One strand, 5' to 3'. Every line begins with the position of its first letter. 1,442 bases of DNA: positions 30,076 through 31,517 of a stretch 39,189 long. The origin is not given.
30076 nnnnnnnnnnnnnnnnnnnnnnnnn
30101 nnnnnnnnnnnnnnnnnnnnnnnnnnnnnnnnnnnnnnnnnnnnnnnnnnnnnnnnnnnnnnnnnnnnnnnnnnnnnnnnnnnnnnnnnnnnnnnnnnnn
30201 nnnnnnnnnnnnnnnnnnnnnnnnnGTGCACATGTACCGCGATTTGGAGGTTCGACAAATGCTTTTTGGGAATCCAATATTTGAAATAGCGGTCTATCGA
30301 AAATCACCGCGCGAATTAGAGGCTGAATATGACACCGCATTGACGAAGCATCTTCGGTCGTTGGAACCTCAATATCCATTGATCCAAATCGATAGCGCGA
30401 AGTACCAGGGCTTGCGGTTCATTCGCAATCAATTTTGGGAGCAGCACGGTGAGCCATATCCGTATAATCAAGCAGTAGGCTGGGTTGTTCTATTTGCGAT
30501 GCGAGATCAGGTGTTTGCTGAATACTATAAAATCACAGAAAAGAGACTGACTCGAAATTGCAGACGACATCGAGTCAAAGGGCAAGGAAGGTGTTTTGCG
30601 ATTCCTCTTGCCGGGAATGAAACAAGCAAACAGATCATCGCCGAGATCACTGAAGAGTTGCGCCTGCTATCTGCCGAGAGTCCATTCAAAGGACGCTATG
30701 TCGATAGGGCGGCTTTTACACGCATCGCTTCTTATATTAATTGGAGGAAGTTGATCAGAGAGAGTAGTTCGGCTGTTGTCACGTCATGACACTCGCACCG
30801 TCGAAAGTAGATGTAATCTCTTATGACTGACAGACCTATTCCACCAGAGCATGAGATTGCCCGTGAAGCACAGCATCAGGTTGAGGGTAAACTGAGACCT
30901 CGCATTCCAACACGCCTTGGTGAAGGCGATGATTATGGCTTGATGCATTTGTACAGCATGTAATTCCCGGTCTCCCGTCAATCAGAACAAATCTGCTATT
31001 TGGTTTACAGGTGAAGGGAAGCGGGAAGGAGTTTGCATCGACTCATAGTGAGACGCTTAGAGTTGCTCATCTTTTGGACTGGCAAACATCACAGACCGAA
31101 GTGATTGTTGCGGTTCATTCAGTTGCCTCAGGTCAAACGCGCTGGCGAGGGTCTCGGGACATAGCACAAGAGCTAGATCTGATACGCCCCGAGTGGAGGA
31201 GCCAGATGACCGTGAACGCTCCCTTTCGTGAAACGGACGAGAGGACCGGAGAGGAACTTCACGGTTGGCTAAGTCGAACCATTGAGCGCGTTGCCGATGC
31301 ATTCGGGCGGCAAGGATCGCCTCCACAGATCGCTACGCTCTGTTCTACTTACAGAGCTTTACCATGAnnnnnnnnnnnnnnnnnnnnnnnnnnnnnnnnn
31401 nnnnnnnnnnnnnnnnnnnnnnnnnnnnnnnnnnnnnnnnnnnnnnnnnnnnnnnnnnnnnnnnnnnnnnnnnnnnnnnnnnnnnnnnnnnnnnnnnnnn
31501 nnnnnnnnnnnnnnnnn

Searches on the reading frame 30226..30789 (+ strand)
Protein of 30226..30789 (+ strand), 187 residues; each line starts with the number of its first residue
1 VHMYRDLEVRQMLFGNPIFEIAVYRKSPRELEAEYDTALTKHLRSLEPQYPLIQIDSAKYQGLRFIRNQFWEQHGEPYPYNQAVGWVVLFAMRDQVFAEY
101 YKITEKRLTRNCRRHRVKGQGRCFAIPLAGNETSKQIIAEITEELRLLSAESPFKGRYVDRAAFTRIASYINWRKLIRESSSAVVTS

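Call 6: search_protein_families(library=pfam, proteins=[window:30226-30789:+], max_evalue=0.1)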
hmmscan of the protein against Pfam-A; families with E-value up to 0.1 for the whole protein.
window:30226-30789:+ (187 aa): 1 family
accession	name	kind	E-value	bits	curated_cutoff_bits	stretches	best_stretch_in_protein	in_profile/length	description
PF10543.14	ORF6N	-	0.016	15.9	27.8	1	92-138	12-60/86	ORF6N domain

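Call 8: search_protein_families(library=padloc, proteins=[window:30226-30789:+], max_evalue=0.1)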
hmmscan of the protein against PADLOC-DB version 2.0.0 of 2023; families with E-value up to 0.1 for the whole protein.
window:30226-30789:+ (187 aa): 0 families

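Call 9: search_protein_families(library=ncbifam, proteins=[window:30226-30789:+], max_evalue=0.1)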
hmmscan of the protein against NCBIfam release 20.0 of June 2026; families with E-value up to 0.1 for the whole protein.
window:30226-30789:+ (187 aa): 0 families

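Call 22: find_homologous_proteins(query=window:30226-30789:+, max_evalue=0.001)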
Query window:30226-30789:+ (187 aa): 24 proteins with E <= 0.001 among 77 candidates.
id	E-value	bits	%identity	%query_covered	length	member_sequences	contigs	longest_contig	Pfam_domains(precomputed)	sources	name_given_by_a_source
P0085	2.3e-119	414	100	99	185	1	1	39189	-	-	-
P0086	3.3e-91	322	81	91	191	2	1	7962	-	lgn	-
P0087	2.7e-90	319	81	91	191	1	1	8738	-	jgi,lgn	jgi:hypothetical protein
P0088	1.6e-89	317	80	90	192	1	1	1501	-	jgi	jgi:hypothetical protein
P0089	7.5e-88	311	81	91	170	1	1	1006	-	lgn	-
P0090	1.9e-87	310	79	91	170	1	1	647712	-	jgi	jgi:hypothetical protein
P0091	5.3e-87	308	78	91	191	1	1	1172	-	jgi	jgi:hypothetical protein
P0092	1.2e-86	307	78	91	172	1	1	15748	-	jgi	jgi:hypothetical protein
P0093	1.0e-81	291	75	91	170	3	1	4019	-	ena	-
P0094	2.8e-78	280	73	90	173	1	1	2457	-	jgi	jgi:hypothetical protein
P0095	3.6e-76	273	69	90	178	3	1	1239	-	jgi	jgi:hypothetical protein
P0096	6.2e-76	272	69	90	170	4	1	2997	-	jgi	jgi:hypothetical protein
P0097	4.5e-67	243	66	88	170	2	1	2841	-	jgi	-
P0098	4.8e-67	243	65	89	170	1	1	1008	-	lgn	-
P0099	1.9e-65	238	65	89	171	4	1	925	-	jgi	jgi:hypothetical protein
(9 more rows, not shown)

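Call 26: search_protein_families(library=pfam, proteins=[window:30259-30789:+], max_evalue=0.05)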
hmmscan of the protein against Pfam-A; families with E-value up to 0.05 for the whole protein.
window:30259-30789:+ (176 aa): 1 family
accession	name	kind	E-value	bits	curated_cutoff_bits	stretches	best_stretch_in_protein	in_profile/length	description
PF10543.14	ORF6N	-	0.015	16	27.8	1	81-127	12-60/86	ORF6N domain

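Call 29: find_encoding_contigs(protein=P0090, flank=8000, max_places=2)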
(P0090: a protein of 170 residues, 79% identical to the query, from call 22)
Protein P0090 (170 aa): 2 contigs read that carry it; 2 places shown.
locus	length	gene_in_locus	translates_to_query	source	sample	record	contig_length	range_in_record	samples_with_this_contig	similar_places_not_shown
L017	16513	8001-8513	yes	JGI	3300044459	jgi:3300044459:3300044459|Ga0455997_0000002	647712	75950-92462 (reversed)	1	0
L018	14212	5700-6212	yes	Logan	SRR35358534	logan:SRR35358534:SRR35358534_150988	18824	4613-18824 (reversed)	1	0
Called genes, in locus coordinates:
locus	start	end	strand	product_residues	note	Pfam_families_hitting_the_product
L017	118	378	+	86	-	-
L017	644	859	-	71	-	-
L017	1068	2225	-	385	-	-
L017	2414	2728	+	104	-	PF12844:HTH_19 (weak), PF13560:HTH_31, PF01381:HTH_3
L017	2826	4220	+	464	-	PF13676:TIR_2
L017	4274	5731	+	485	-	-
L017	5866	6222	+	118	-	-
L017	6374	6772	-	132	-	-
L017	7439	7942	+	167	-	-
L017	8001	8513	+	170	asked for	-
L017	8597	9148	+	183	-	PF10544:T5orf172, PF13455:MUG113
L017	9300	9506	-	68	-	-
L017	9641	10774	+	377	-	PF01582:TIR, PF08937:ThsB_TIR (weak), PF13676:TIR_2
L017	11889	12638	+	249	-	-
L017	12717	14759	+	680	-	PF03432:Relaxase (faint)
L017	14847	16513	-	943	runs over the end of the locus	-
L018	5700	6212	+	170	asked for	-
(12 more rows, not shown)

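Call 30: find_encoding_contigs(protein=P0092, flank=8000, max_places=2)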
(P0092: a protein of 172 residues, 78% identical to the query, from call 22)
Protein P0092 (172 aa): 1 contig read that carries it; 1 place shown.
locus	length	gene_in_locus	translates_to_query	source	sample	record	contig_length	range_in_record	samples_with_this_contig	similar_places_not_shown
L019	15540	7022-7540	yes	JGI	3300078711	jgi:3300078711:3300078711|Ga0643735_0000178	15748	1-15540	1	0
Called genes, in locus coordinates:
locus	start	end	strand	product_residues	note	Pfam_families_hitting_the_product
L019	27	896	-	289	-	PF02653:BPD_transp_2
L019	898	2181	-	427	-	PF13433:Peripla_BP_5, PF13458:Peripla_BP_6, PF01094:ANF_receptor, PF13433:Peripla_BP_5 (weak)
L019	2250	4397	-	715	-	-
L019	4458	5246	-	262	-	PF00795:CN_hydrolase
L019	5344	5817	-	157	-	PF00115:COX1 (weak)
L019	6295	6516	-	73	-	-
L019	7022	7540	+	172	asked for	-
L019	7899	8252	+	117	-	PF00072:Response_reg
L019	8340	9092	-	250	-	-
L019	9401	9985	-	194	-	-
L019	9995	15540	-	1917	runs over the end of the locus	?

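Call 34: search_protein_families(library=padloc, proteins=[P0090], max_evalue=0.05)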
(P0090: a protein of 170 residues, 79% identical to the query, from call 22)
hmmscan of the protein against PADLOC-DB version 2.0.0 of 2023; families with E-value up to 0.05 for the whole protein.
P0090 (170 aa): 0 families

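Call 49: search_solved_structures(query=A3, max_evalue=1)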
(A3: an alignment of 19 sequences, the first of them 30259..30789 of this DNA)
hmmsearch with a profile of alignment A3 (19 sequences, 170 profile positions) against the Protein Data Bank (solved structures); distinct sequences matched with E-value up to 1: 1.
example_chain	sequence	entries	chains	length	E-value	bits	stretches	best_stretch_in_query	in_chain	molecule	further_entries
4v61_BT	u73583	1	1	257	0.44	13.6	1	17-103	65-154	Ribosomal Protein L21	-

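Call 50: find_encoding_contigs(protein=P0087, flank=8000, max_places=2)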
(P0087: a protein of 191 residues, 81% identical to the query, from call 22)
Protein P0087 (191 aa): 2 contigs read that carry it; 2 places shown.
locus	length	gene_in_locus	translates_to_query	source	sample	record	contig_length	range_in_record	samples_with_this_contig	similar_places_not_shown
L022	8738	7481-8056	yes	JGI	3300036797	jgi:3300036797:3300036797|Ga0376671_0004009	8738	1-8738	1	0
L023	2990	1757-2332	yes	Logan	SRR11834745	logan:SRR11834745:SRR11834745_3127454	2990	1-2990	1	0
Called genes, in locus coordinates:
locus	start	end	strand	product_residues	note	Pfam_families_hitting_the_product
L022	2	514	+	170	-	?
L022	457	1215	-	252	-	-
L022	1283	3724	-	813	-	PF26900:Phage_lambda_Ea47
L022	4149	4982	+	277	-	PF08401:ArdcN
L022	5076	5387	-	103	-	PF13560:HTH_31 (weak), PF01381:HTH_3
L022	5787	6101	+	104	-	-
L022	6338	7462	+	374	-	-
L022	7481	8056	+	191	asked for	-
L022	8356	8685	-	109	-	-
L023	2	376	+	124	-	?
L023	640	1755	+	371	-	-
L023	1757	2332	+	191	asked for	-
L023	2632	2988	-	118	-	?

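Call 52: find_encoding_contigs(protein=P0086, flank=8000, max_places=2)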
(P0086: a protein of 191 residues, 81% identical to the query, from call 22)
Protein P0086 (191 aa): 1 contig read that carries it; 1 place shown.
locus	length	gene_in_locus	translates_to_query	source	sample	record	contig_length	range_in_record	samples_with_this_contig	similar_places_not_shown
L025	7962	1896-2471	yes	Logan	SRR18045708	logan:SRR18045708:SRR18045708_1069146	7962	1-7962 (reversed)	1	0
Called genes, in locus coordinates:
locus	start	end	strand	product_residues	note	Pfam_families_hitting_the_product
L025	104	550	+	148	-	PF00072:Response_reg (weak)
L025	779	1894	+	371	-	-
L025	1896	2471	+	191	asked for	-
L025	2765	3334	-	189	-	-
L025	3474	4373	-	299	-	-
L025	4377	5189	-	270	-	-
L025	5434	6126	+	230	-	PF04471:Mrr_cat, PF22722:NA-iREase1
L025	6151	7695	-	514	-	PF00962:A_deaminase (faint)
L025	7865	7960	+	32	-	?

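Call 59: search_protein_families(library=ncbifam, proteins=[L025:779-1894:+], max_evalue=0.01)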
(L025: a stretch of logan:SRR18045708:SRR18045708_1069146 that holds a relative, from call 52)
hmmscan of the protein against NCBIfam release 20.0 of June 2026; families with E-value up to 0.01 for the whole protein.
L025:779-1894:+ (371 aa): 0 families

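Call 60: search_protein_families(library=pfam, proteins=[L025:779-1894:+], max_evalue=0.001)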
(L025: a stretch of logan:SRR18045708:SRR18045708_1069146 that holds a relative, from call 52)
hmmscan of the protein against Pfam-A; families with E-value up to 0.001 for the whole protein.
L025:779-1894:+ (371 aa): 0 families

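Call 74: search_protein_families(library=padloc, proteins=[L025:779-1894:+, L017:8597-9148:+], max_evalue=0.01)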
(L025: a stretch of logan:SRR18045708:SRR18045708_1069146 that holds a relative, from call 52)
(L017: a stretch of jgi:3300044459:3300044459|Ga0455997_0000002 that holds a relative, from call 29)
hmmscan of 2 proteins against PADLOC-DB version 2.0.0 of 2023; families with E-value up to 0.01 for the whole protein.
L025:779-1894:+ (371 aa): 0 families

L017:8597-9148:+ (183 aa): 1 family
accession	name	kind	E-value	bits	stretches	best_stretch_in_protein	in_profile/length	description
PDLC05043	PDC-S57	-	0.0013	16.4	1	99-155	4-63/221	-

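Call 75: search_protein_families(library=phrogs, proteins=[window:30259-30789:+, L025:779-1894:+], max_evalue=0.01)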
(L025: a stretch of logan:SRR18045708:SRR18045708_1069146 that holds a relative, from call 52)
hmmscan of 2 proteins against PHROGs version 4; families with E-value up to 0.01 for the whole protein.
window:30259-30789:+ (176 aa): 0 families

L025:779-1894:+ (371 aa): 0 families

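Call 78: find_related_loci(query=A3, collection=viral_contigs, flank=8000)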
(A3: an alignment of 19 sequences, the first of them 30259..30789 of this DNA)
Query A3 (176 aa) in viral_contigs; peptide patterns used: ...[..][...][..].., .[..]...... (x = any residue, [..] = any of these).
2 stretches matched a pattern, but none encodes a relative of the query by tblastn (E <= 1e-3).

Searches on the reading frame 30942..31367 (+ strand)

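Call 6: search_protein_families(library=pfam, proteins=[window:30942-31367:+], max_evalue=0.1)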
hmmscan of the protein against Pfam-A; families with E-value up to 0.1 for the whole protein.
window:30942-31367:+ (141 aa): 1 family
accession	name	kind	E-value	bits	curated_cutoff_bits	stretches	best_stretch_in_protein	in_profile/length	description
PF14280.11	DUF4365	-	9.3e-05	22.9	24.3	1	13-73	44-106/139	Domain of unknown function (DUF4365)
